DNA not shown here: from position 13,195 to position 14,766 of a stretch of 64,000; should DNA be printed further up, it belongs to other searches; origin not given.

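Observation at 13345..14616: Internally duplicated cytochrome c + His-less cupredoxin-like modules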

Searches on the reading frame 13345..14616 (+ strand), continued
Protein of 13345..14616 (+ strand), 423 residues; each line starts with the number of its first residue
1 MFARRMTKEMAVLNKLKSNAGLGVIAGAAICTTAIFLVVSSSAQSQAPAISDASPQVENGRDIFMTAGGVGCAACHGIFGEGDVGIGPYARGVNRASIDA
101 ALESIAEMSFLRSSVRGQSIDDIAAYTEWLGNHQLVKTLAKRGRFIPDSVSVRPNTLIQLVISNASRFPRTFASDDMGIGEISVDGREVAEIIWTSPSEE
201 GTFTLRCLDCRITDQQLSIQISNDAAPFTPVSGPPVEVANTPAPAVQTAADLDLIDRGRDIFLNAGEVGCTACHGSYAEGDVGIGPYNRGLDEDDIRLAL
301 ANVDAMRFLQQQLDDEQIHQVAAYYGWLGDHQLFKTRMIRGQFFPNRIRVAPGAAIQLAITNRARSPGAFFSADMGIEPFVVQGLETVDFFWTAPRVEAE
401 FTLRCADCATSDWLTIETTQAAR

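Call 33: find_encoding_contigs(protein=P0014, flank=10000, max_places=2)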
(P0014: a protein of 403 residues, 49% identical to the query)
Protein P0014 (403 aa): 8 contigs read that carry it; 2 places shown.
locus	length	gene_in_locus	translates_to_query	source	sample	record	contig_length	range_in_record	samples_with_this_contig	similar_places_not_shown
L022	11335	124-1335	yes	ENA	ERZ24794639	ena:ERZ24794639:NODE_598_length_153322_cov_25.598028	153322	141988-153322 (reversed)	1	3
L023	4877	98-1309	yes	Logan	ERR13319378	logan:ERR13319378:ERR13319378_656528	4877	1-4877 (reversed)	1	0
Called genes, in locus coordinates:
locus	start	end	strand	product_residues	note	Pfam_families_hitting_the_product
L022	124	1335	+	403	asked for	PF13473:Cupredoxin_1 (faint), PF00034:Cytochrom_C (faint), PF13442:Cytochrome_CBB3 (faint)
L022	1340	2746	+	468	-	PF02683:DsbD_TM, PF13386:DsbD_2 (weak)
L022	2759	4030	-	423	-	PF01042:Ribonuc_L-PSP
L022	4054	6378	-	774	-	PF01315:Ald_Xan_dh_C, PF02738:MoCoBD_1, PF20256:MoCoBD_2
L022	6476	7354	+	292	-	PF01522:Polysacc_deac_1 (weak)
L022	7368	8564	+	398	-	PF01425:Amidase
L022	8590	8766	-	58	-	-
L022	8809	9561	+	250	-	PF00561:Abhydrolase_1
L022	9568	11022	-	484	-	PF11794:HpaB_N, PF03241:HpaB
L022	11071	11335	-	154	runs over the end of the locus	PF00903:Glyoxalase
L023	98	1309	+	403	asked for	PF13473:Cupredoxin_1 (faint), PF00034:Cytochrom_C (faint), PF13442:Cytochrome_CBB3 (faint)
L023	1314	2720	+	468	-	PF02683:DsbD_TM, PF13386:DsbD_2 (weak)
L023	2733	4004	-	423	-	PF01042:Ribonuc_L-PSP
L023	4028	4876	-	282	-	?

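Call 54: search_protein_representatives(alignment_id=A1)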
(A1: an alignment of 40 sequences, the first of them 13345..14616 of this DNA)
Query: 40 sequences, 422 profile positions. Proteins with E-value up to 0.001 (for the whole library): 701; up to 1e-10: 194; up to 1e-30: 36. The best 150 are listed.
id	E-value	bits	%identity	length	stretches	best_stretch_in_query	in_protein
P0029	9.6e-184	627.4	-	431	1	16-421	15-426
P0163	8.9e-91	321.1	-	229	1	8-222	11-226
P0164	1.9e-78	280.5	-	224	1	4-221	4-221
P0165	1.0e-76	274.8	-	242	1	31-234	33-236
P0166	4.3e-74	266.2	-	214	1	19-219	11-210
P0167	1.0e-68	248.4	-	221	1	19-221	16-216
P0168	3.7e-66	240.0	-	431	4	26-119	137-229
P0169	2.2e-64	234.2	-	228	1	20-217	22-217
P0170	2.7e-64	233.9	-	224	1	18-218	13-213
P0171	7.1e-64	232.5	-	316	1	22-218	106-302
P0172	1.3e-61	225.0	-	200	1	14-208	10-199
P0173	6.3e-59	216.2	-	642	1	32-209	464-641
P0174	4.2e-54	200.3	-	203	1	30-208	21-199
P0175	2.7e-53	197.6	-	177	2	11-109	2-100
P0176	8.3e-48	179.6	-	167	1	15-154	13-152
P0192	1.9e-35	138.8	-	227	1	218-408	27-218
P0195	1.1e-32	129.8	-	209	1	15-207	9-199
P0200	2.2e-29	118.8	-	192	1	25-191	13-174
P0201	4.3e-29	117.9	-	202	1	14-207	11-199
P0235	1.1e-16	77.1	-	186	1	37-176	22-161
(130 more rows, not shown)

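Call 58: find_encoding_contigs(protein=P0192, flank=8000, max_places=2)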
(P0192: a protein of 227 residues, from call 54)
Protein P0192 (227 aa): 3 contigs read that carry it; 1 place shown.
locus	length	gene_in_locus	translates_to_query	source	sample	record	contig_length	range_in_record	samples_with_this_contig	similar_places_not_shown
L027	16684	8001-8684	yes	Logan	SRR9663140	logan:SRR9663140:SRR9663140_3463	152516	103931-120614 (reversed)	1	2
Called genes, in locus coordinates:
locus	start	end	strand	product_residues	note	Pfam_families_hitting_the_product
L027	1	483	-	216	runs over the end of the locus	PF09459:EB_dh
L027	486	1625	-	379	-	PF13187:Fer4_9 (faint), PF12797:Fer4_2 (weak), PF12838:Fer4_7 (weak), PF13237:Fer4_10, PF13247:Fer4_11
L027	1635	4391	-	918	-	PF00384:Molybdopterin, PF01568:Molydop_binding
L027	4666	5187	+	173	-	PF03205:MobB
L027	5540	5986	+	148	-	PF07731:Cu-oxidase_2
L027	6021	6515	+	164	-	-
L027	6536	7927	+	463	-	-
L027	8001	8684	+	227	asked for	-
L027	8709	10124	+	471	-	PF02683:DsbD_TM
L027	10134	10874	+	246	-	-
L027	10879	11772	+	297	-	PF00581:Rhodanese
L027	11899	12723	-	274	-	PF12911:OppC_N, PF00528:BPD_transp_1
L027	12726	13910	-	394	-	PF01979:Amidohydro_1, PF07969:Amidohydro_3 (weak)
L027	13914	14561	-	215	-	PF01177:Asp_Glu_race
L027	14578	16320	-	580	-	PF09825:BPL_N (weak)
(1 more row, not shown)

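Call 68: find_encoding_contigs(protein=P0201, flank=7000, max_places=2)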
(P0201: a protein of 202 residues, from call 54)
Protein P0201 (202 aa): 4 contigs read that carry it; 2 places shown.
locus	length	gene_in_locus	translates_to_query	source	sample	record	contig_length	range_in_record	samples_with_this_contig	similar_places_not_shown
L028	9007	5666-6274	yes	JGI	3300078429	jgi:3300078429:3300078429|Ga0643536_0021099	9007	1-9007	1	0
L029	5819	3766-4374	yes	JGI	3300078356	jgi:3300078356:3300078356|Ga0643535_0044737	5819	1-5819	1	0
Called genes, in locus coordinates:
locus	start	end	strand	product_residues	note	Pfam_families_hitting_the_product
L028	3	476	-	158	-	?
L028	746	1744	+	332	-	PF16868:NMT1_3, PF12974:Phosphonate-bd (weak), PF09084:NMT1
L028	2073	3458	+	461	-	-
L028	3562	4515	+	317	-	-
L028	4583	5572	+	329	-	PF16868:NMT1_3, PF12974:Phosphonate-bd, PF09084:NMT1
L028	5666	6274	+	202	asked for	PF00034:Cytochrom_C (faint), PF13473:Cupredoxin_1 (weak)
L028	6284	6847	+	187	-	PF13473:Cupredoxin_1 (faint)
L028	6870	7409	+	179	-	PF00578:AhpC-TSA, PF08534:Redoxin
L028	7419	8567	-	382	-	PF00672:HAMP, PF00512:HisKA, PF02518:HATPase_c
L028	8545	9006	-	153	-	?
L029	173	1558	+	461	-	-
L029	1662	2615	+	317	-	-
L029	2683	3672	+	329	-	PF16868:NMT1_3, PF12974:Phosphonate-bd, PF09084:NMT1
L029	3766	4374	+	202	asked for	PF00034:Cytochrom_C (faint), PF13473:Cupredoxin_1 (weak)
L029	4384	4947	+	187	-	PF13473:Cupredoxin_1 (faint)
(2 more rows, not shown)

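Call 69: find_encoding_contigs(protein=P0235, flank=7000, max_places=2)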
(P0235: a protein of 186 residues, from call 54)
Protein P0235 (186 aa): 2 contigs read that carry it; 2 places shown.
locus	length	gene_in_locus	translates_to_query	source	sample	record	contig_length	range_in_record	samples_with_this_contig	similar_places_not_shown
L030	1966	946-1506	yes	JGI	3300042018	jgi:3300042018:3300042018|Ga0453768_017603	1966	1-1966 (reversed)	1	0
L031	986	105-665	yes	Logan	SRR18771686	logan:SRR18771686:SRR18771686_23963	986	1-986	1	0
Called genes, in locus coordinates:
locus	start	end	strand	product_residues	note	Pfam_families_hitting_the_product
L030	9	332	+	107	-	PF00873:ACR_tran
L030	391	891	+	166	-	-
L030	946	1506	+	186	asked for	-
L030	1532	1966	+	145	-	?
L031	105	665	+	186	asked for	-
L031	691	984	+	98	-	?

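Call 80: list_cluster_members(proteins=[P0001, P0043, P0008])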
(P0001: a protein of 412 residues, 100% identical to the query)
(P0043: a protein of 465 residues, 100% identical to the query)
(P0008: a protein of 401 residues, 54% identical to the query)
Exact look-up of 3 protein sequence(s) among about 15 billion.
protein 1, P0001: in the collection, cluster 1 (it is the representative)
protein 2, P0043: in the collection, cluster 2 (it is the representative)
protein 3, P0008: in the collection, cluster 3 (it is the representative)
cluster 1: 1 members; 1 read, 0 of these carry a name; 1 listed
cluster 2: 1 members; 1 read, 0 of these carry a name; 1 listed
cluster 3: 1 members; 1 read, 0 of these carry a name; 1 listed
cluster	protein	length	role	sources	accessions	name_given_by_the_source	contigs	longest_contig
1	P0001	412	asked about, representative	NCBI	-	-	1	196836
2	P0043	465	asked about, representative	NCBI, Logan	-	-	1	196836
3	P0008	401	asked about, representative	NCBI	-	-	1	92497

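Call 82: find_encoding_contigs(protein=P0200, flank=8000, max_places=2)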
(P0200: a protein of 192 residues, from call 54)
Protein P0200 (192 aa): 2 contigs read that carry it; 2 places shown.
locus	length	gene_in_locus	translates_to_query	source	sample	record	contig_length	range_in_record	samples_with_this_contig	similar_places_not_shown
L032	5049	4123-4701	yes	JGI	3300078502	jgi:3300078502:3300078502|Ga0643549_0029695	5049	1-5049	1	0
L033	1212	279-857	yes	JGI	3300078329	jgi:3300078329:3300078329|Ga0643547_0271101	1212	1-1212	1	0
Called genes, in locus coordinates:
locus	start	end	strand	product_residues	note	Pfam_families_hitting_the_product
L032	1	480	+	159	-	?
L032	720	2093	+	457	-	-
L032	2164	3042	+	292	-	PF13473:Cupredoxin_1 (faint)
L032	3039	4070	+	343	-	PF16868:NMT1_3, PF09084:NMT1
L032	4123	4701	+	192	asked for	PF13473:Cupredoxin_1 (weak)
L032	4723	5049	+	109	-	?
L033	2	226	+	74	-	?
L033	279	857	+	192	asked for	PF13473:Cupredoxin_1 (weak)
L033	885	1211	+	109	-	?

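Call 83: find_encoding_contigs(protein=P0195, flank=8000, max_places=1)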
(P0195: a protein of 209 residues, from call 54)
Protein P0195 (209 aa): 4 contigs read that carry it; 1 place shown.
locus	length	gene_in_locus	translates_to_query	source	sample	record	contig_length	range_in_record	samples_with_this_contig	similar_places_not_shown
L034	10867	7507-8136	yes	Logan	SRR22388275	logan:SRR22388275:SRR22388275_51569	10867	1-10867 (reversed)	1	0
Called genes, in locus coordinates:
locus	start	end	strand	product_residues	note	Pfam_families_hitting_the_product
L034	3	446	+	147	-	?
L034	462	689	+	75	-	-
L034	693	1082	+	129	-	-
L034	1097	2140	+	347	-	-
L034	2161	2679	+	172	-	-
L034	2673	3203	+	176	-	PF00578:AhpC-TSA, PF08534:Redoxin, PF00255:GSHPx (weak), PF00085:Thioredoxin, PF13098:Thioredoxin_2 (weak), PF13905:Thioredoxin_8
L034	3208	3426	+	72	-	-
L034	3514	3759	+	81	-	-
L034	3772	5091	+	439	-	PF02433:FixO (faint), PF00034:Cytochrom_C, PF13442:Cytochrome_CBB3 (weak)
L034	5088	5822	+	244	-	PF02683:DsbD_TM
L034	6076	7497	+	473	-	-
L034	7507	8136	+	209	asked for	PF13473:Cupredoxin_1 (weak)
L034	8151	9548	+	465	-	PF02683:DsbD_TM, PF09948:PpoB2 (weak)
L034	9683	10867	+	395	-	?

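Call 91: search_solved_structures(query=A5, max_evalue=10, show_alignments=0)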
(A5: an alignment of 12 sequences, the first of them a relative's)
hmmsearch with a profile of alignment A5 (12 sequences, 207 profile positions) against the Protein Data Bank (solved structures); distinct sequences matched with E-value up to 10: 57.
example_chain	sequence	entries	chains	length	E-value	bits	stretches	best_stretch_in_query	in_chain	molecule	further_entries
7q21_C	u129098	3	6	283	1.4e-05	27.7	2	17-77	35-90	Cytochrome bc1 complex cytochrome c subunit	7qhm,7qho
9wcx_U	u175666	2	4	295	2e-05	27.2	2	9-79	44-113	Cytochrome bc1 complex cytochrome c subunit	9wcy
1cno_A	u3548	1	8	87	5.2e-05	25.9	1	53-109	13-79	CYTOCHROME C552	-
8hcr_C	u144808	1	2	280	8.2e-05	25.2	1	10-79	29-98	Cytochrome bc1 complex cytochrome c subunit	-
7e1v_O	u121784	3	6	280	8.2e-05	25.2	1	10-79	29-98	Cytochrome bc1 complex cytochrome c subunit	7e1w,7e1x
4hcf_A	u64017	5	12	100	0.00019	24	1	118-189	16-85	Cupredoxin 1 | Cytochrome B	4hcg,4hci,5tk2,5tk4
6q2u_A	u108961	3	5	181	0.00023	23.7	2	32-110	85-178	Cytochrome c4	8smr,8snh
4o1w_A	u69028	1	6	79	0.00025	23.6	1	49-110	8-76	Cytochrome c552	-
2zzs_A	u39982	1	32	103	0.00032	23.3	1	51-110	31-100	Cytochrome c554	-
6hwh_M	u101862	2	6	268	0.00034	23.2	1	11-75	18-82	Cytochrome bc1 complex cytochrome c subunit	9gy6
4pw9_B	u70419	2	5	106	0.00037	23.1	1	34-110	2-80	Putative cytochrome C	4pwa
8ovc_O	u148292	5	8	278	0.00039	23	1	11-75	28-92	Cytochrome bc1 complex cytochrome c subunit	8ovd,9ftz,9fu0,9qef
6adq_C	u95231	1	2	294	0.00047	22.7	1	11-75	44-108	Cytochrome bc1 complex cytochrome c subunit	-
8yts_A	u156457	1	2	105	0.00096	21.7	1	14-109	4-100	Cytochrome C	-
8snh_G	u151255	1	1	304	0.0017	20.9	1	37-109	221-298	Cbb3-type cytochrome c oxidase subunit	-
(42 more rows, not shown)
